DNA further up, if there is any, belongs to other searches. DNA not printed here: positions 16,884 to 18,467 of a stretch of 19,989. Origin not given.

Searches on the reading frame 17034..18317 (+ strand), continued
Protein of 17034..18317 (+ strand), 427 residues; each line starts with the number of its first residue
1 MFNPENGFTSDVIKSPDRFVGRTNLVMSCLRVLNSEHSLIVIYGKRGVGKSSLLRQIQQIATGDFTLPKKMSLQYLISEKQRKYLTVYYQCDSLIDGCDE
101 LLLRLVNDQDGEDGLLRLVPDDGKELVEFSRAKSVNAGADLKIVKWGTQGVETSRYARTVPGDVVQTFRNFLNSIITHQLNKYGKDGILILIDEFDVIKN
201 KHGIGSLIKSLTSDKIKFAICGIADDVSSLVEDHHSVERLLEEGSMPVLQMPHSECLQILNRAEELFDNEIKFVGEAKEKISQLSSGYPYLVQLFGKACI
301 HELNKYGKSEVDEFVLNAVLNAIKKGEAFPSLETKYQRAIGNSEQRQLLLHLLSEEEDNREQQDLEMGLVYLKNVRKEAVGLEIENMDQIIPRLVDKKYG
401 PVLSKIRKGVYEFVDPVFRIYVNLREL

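Call 47: search_dna_similar(query=window:17034-18317:+, collection=plasmids, mode=protein, max_rows=15)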
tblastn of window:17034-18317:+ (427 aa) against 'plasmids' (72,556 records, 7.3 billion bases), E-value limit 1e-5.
Records with a match: 72; places in all: 74; records where one place covers at least 80% of the query: 71.
Best place of each record, by identity: <60% 72.
By first word of the organism name: Yersinia 63; Ralstonia 2; Enterobacter 2; Pseudoalteromonas 1; Salmonella 1; Lichenicola 1; Clavibacter 1; Salinibacter 1.
By predicted mobility (MOB-suite, as given by PLSDB): non-mobilizable 57; conjugative 12; mobilizable 3.
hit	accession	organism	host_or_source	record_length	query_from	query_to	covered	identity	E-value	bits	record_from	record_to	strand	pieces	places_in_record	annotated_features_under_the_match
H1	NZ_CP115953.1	Ralstonia solanacearum CFBP2957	Solanum lycopersicum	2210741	2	425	99%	31.3%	6e-48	183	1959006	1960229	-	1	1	none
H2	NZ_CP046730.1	Ralstonia syzygii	tobacco,cell culture,leaf veins ...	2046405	2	425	99%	30.6%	3e-47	181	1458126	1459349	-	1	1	none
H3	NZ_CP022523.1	Pseudoalteromonas sp. NC201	pure culture,sea water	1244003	6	424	98%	25.9%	5e-11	73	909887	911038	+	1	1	none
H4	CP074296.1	Salmonella enterica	food,mixture corn and egg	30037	10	424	97%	24.2%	4e-16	88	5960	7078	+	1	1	ATP-binding protein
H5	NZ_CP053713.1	Lichenicola cladoniae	Cladonia borealis,cell culture,lichen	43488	10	425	97%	23.9%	2e-10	71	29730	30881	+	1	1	ATP-binding protein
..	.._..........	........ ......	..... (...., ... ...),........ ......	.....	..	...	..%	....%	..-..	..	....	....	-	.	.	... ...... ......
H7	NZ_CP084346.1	Yersinia pestis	marmot,spleen sample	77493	13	425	97%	24.0%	3e-12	77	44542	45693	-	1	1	AAA family ATPase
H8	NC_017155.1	Yersinia pestis D106004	-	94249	13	425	97%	24.0%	3e-12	77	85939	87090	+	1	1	AAA family ATPase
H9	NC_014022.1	Yersinia pestis Z176003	-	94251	13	425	97%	24.0%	3e-12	77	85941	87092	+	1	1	AAA family ATPase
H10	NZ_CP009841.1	Yersinia pestis A1122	California Ground Squirrel ...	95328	13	425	97%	24.0%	3e-12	77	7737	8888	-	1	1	AAA family ATPase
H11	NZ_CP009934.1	Yersinia pestis Angola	Microbial isolate culture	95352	13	425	97%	24.0%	3e-12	77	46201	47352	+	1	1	AAA family ATPase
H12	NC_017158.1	Yersinia pestis D182038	-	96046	13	425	97%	24.0%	3e-12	77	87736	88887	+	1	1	AAA family ATPase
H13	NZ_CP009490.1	Yersinia pestis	-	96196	13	425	97%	24.0%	3e-12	77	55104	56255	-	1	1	AAA family ATPase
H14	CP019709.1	Yersinia pestis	cell culture,lab strain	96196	13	425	97%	24.0%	3e-12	77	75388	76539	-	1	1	record has no annotation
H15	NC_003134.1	Yersinia pestis CO92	-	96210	13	425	97%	24.0%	3e-12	77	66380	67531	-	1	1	AAA family ATPase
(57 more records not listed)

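Call 66: search_protein_families(library=ncbifam, proteins=[L018:445-1443:-, L018:2993-3676:+, L018:3763-4314:+, L002:12866-13171:+, L037:1259-2386:-], max_evalue=0.01)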
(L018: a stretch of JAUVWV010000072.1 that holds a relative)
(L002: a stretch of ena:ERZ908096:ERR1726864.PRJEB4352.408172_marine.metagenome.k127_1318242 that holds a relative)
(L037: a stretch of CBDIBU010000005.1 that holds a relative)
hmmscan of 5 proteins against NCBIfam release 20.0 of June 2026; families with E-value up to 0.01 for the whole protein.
L018:445-1443:- (332 aa): 12 families
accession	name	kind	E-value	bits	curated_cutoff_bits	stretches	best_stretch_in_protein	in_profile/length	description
TIGR02249.1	integrase_gron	subfamily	2.7e-142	473.8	265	1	14-329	1-315/315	integron integrase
NF011946.0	PRK15417.1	equivalog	1.4e-120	402.5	435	1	10-329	12-330/337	integron integrase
NF040815.2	recomb_XerA_Arch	equivalog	6.9e-52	176.6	220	2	247-314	187-254/263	site-specific tyrosine recombinase/integron integrase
NF001399.0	PRK00283.1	subfamily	8.6e-44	150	279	1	45-316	42-285/300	tyrosine recombinase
TIGR02225.1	recomb_XerD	equivalog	2.4e-43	148.5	329.6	2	247-316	207-276/290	site-specific tyrosine recombinase XerD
TIGR02224.1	recomb_XerC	equivalog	6.5e-43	147.2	335.15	2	249-314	212-277/295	tyrosine recombinase XerC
NF002331.0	PRK01287.1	subfamily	4.7e-29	101.5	371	2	251-314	248-312/365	site-specific tyrosine recombinase XerC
NF003462.0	PRK05084.1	equivalog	2.4e-16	59.5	267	1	249-317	281-347/360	tyrosine recombinase XerS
NF007371.0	PRK09871.1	subfamily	4.4e-10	39.4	222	1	249-313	109-173/198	tyrosine-type DNA invertase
NF007370.0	PRK09870.1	subfamily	1.9e-08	34.2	221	1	253-313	118-178/200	tyrosine-type DNA invertase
NF040693.1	recomb_GmtY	equivalog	4.3e-05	22.9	340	1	254-313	372-431/441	gamma-mobile-trio recombinase GmtY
NF041502.1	integrase_1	equivalog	0.006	15.4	350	0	253-314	292-360/484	site-specific integrase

L018:2993-3676:+ (227 aa): 0 families

L018:3763-4314:+ (183 aa): 0 families

L002:12866-13171:+ (101 aa): 2 families
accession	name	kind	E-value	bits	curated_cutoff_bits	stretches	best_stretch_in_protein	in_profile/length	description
NF047593.1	IS66_ISAeme5_TnpA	equivalog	4.7e-18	65.5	28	1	5-80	2-78/79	IS66 family insertion sequence element accessory protein TnpA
NF047595.1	IS66_ISRel24_TnpA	equivalog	7.2e-07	29.8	74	1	10-89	11-105/113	IS66-like element accessory protein TnpA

L037:1259-2386:- (375 aa): 12 families
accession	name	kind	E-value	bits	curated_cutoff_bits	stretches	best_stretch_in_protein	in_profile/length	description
TIGR02224.1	recomb_XerC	equivalog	1.8e-87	293.5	335.15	2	182-361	119-293/295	tyrosine recombinase XerC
TIGR02225.1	recomb_XerD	equivalog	9.5e-76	254.9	329.6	2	184-361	118-290/290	site-specific tyrosine recombinase XerD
NF001399.0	PRK00283.1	subfamily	2.5e-74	250.2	279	1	23-361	10-299/300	tyrosine recombinase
NF040815.2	recomb_XerA_Arch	equivalog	2.4e-53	181.4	220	1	23-354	1-263/263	site-specific tyrosine recombinase/integron integrase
NF002331.0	PRK01287.1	subfamily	9.6e-49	166.3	371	2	190-366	162-333/365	site-specific tyrosine recombinase XerC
TIGR02249.1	integrase_gron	subfamily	6.7e-30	104.5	265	2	283-345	238-300/315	integron integrase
NF003462.0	PRK05084.1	equivalog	3.6e-24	85.1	267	1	190-356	195-355/360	tyrosine recombinase XerS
NF011946.0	PRK15417.1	equivalog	7.5e-15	54.9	435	2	287-346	257-316/337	integron integrase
NF007371.0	PRK09871.1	subfamily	1e-14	54.5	222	1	189-357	25-186/198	tyrosine-type DNA invertase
NF007370.0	PRK09870.1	subfamily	4.8e-13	49.2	221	1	184-362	26-196/200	tyrosine-type DNA invertase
NF040693.1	recomb_GmtY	equivalog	1.4e-08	34.4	340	1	288-352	375-439/441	gamma-mobile-trio recombinase GmtY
NF041502.1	integrase_1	equivalog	0.0014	17.4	350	1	283-353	298-368/484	site-specific integrase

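Call 75: search_dna_similar(query=window:17034-18317:+, collection=phages, mode=protein, max_rows=10)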
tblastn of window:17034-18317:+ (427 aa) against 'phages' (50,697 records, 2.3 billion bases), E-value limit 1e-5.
No match.

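Call 80: search_protein_families(library=padloc, proteins=[L014:3956-5620:+, L024:5114-5839:+, L037:8835-10619:-, L039:7507-8610:+, L014:1414-3870:+, L037:4529-5986:+, L037:2394-4484:+, L039:4364-5683:-, L024:8014-10434:+], max_evalue=0.00001)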
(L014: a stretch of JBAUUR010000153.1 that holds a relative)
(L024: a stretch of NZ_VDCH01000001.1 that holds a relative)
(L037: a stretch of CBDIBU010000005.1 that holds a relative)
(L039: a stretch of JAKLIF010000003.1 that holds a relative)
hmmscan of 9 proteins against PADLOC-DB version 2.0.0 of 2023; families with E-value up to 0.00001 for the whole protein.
L014:3956-5620:+ (554 aa): 10 families
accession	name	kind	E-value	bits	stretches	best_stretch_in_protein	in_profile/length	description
PDLC04135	mad3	-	8.6e-55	184.8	3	102-234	224-340/374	mads_3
PDLC02980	AriA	-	4.8e-16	57.6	0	161-222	237-304/304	-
PDLC04140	mad8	-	5.1e-15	53.8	2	20-208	15-224/314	mads_8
PDLC04892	PDC-S06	-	2e-11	40.9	0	456-508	630-683/843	-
PDLC04164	AriA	-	9.5e-10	36.5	0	159-202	169-215/253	-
PDLC04541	PDC-M25A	-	1.9e-09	35.1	0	36-64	25-53/380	-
PDLC04213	HEC-02A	-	9.6e-08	29.9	0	22-119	14-87/337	-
PDLC00290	PtuA1|PtuA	-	1.9e-07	28.8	0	23-133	15-129/414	AAA ATPase domain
PDLC02335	AbiLi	-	6e-07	26.8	0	350-368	78-96/326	AbiLi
PDLC03878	NsnB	-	3.4e-06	25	0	37-60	26-49/345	-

L024:5114-5839:+ (241 aa): 5 families
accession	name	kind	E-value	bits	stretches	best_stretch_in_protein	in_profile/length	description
PDLC04135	mad3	-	1.3e-30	105.2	2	115-222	232-340/374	mads_3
PDLC04140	mad8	-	8.4e-10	36.6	1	29-208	15-235/314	mads_8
PDLC04164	AriA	-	4.9e-07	27.6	0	145-217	170-245/253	-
PDLC02980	AriA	-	4e-06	25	0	43-102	1-63/304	-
PDLC02914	ATPase-Toprim_I-B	-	5.3e-06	23.9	0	147-209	185-247/443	-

L037:8835-10619:- (594 aa): 13 families
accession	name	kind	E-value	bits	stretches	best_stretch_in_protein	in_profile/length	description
PDLC04135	mad3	-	5.4e-53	178.8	3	192-275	254-340/374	mads_3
PDLC04140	mad8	-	6.2e-21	73.2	2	61-259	12-234/314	mads_8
PDLC02980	AriA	-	6e-17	60.6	0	80-101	3-24/304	-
PDLC04164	AriA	-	2.4e-12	45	0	482-555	157-235/253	-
PDLC03878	NsnB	-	7.6e-09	33.8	0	400-418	25-43/345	-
PDLC02914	ATPase-Toprim_I-B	-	3.5e-08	31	0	399-417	28-46/443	-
PDLC04213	HEC-02A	-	7.7e-08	30.2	0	400-422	27-49/337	-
PDLC00290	PtuA1|PtuA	-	1.1e-07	29.6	0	66-115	14-62/414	AAA ATPase domain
PDLC00304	PtuA1|PtuA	-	4e-07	27.6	0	400-426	43-69/444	AAA ATPase domain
PDLC00303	PtuA1|PtuA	-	5e-07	27.1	0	487-551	207-277/386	AAA ATPase domain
PDLC00281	PtuA1|PtuA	-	5.3e-06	23.8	0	81-106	42-67/448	AAA ATPase domain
PDLC03859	LmuB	-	5.5e-06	23.9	0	67-121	14-64/611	-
PDLC00269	PtuA1|PtuA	-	8.6e-06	23.3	0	399-416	35-52/446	AAA ATPase domain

L039:7507-8610:+ (367 aa): 2 families
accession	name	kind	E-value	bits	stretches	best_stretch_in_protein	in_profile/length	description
PDLC04135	mad3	-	2.6e-31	107.5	2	127-215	257-348/374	mads_3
PDLC04140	mad8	-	4.4e-11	40.8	1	16-194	14-234/314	mads_8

L014:1414-3870:+ (818 aa): 0 families

L037:4529-5986:+ (485 aa): 0 families

L037:2394-4484:+ (696 aa): 0 families

L039:4364-5683:- (439 aa): 0 families

L024:8014-10434:+ (806 aa): 0 families

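Call 94: search_protein_representatives(protein=window:17034-18317:+)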
Query: 427 residues. Proteins with E-value up to 0.001 (for the whole library): 1483; up to 1e-10: 442; up to 1e-30: 69. The best 150 are listed.
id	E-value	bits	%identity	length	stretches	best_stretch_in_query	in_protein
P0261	4.5e-143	493.5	53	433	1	3-425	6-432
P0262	2.1e-119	415.5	48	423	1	1-425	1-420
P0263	2.0e-114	399.2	58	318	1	116-427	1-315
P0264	3.8e-93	329.1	53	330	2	147-329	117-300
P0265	7.0e-80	285.4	58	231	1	3-222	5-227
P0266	1.9e-72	261.0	54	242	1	188-426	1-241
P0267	2.1e-71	257.5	63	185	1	1-182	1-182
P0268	1.8e-66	241.3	48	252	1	119-357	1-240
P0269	7.5e-59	216.2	34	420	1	8-425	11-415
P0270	2.1e-57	211.4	66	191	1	99-246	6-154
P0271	6.3e-56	206.5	35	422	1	11-425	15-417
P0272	3.1e-55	204.2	35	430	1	10-427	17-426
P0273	6.7e-51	190.0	33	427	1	10-425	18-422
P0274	2.2e-50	188.3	34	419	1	11-426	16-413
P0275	1.1e-49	186.0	32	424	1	13-425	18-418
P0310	1.4e-35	139.5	35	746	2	177-423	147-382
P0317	1.3e-33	133.0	30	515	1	13-424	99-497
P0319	8.2e-33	130.4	34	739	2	185-422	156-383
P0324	8.7e-32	127.0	32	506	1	13-424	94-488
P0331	1.7e-30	122.8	31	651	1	14-424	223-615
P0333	2.7e-30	122.1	28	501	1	13-424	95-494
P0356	8.0e-28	114.0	30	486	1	13-425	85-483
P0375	3.0e-25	105.5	30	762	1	9-426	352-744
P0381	4.5e-24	101.6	27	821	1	13-357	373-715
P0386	2.2e-23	99.3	29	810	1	12-425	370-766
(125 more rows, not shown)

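Call 95: search_protein_families(library=pfam, proteins=[P0375, P0381, P0386, P0331, P0310, P0319, P0317, P0324, P0333, P0356], max_evalue=0.001)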
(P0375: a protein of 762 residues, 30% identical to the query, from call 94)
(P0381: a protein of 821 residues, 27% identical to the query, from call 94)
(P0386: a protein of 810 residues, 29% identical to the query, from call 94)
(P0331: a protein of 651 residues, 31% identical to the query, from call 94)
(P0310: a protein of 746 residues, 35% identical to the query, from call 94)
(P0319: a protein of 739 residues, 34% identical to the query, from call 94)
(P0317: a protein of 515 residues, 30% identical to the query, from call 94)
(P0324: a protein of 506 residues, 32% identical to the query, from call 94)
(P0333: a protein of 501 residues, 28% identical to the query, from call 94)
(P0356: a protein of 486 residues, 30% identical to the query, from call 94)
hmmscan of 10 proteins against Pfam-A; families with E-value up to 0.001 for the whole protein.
P0375 (762 aa): 4 families
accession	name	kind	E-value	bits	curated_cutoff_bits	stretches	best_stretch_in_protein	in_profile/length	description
PF00149.33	Metallophos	-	4.2e-09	37.6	21.5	1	16-238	22-190/191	Calcineurin-like phosphoesterase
PF13191.12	AAA_16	-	4e-08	34.4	32.6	1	361-530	1-148/167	AAA ATPase domain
PF20703.3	nSTAND1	-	8.2e-07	29.4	27.1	0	357-396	11-49/379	Novel STAND NTPase 1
PF13481.12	AAA_25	-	0.00041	20.5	27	0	359-454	12-98/195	AAA domain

P0381 (821 aa): 5 families
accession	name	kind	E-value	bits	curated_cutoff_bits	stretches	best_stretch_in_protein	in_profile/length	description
PF00149.33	Metallophos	-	1.2e-09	39.3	21.5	1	11-260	4-190/191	Calcineurin-like phosphoesterase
PF13191.12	AAA_16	-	3.1e-07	31.5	32.6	1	378-555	1-146/167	AAA ATPase domain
PF20703.3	nSTAND1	-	1.3e-06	28.8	27.1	1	373-696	10-277/379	Novel STAND NTPase 1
PF13401.12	AAA_22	-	0.00056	20.7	27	0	396-553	4-96/130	AAA domain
PF13481.12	AAA_25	-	0.00087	19.4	27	0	376-476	12-104/195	AAA domain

P0386 (810 aa): 3 families
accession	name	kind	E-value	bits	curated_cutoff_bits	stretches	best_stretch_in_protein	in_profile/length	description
PF00149.33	Metallophos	-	4.7e-14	53.7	21.5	1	11-260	4-190/191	Calcineurin-like phosphoesterase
PF20703.3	nSTAND1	-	0.00022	21.4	27.1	0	371-411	10-49/379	Novel STAND NTPase 1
PF13401.12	AAA_22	-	0.00076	20.2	27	0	393-557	3-104/130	AAA domain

P0331 (651 aa): 4 families
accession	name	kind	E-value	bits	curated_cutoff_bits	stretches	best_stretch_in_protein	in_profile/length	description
PF13676.11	TIR_2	-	7.5e-11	43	28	1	23-145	8-109/122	TIR domain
PF13191.12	AAA_16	-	3.2e-08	34.7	32.6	1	227-401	1-148/167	AAA ATPase domain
PF13481.12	AAA_25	-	3.2e-05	24.1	27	1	224-407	11-186/195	AAA domain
PF01582.25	TIR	-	3.6e-05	24.1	21.3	1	23-146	13-131/179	TIR domain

P0310 (746 aa): 6 families
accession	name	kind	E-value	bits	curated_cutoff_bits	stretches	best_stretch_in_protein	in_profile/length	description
PF00149.33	Metallophos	-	2.3e-09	38.4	21.5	1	406-657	1-190/191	Calcineurin-like phosphoesterase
PF20703.3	nSTAND1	-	3.9e-09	37.1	27.1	1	19-270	11-234/379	Novel STAND NTPase 1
PF13191.12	AAA_16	-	2.2e-07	32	32.6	1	23-171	1-147/167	AAA ATPase domain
PF13173.12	AAA_14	-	2e-05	25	27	0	42-77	3-39/129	AAA domain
PF05729.18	NACHT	-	7.9e-05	23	26.7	0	43-63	2-22/167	NACHT domain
PF01637.24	ATPase_2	-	0.00011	22.5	33.2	1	40-262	19-223/225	ATPase domain predominantly from Archaea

P0319 (739 aa): 4 families
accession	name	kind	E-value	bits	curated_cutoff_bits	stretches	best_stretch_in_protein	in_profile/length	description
PF00149.33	Metallophos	-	3.6e-09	37.8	21.5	1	416-659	3-190/191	Calcineurin-like phosphoesterase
PF13191.12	AAA_16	-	5.1e-08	34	32.6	1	24-173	2-148/167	AAA ATPase domain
PF20703.3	nSTAND1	-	8.5e-08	32.7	27.1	1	18-330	10-290/379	Novel STAND NTPase 1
PF01637.24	ATPase_2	-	0.00026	21.3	33.2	0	42-180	21-133/225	ATPase domain predominantly from Archaea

P0317 (515 aa): 4 families
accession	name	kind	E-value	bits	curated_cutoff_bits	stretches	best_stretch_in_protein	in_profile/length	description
PF20703.3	nSTAND1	-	1.6e-06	28.5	27.1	1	99-337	10-197/379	Novel STAND NTPase 1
PF13191.12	AAA_16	-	1.6e-05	25.9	32.6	1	104-278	1-146/167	AAA ATPase domain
PF13401.12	AAA_22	-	6.6e-05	23.7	27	1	124-301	6-123/130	AAA domain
PF07693.20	KAP_NTPase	-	0.00091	19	20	0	151-287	47-176/293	KAP family P-loop domain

P0324 (506 aa): 3 families
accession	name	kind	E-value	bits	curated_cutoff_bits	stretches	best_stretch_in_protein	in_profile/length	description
PF13191.12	AAA_16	-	4.5e-07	31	32.6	1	99-271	1-148/167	AAA ATPase domain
PF20703.3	nSTAND1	-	1e-05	25.8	27.1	1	85-329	5-198/379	Novel STAND NTPase 1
PF13401.12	AAA_22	-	0.00016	22.5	27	1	118-292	5-123/130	AAA domain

P0333 (501 aa): 3 families
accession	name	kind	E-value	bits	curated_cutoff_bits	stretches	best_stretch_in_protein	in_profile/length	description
PF20703.3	nSTAND1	-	6.5e-10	39.6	27.1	1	96-339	11-202/379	Novel STAND NTPase 1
PF13619.11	KTSC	-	1e-09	38.4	25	1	11-60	2-51/58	KTSC domain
PF13191.12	AAA_16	-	3e-07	31.5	32.6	1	102-275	3-146/167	AAA ATPase domain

P0356 (486 aa): 5 families
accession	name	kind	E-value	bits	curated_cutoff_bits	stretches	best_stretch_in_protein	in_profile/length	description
PF13191.12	AAA_16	-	3.8e-12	47.4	32.6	1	90-282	1-165/167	AAA ATPase domain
PF20703.3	nSTAND1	-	6.9e-08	33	27.1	1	83-323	8-198/379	Novel STAND NTPase 1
PF13619.11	KTSC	-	1.3e-06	28.4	25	1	2-46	9-53/58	KTSC domain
PF13401.12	AAA_22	-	2.1e-06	28.5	27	1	109-286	5-123/130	AAA domain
PF13481.12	AAA_25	-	2.3e-05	24.6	27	1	87-262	11-156/195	AAA domain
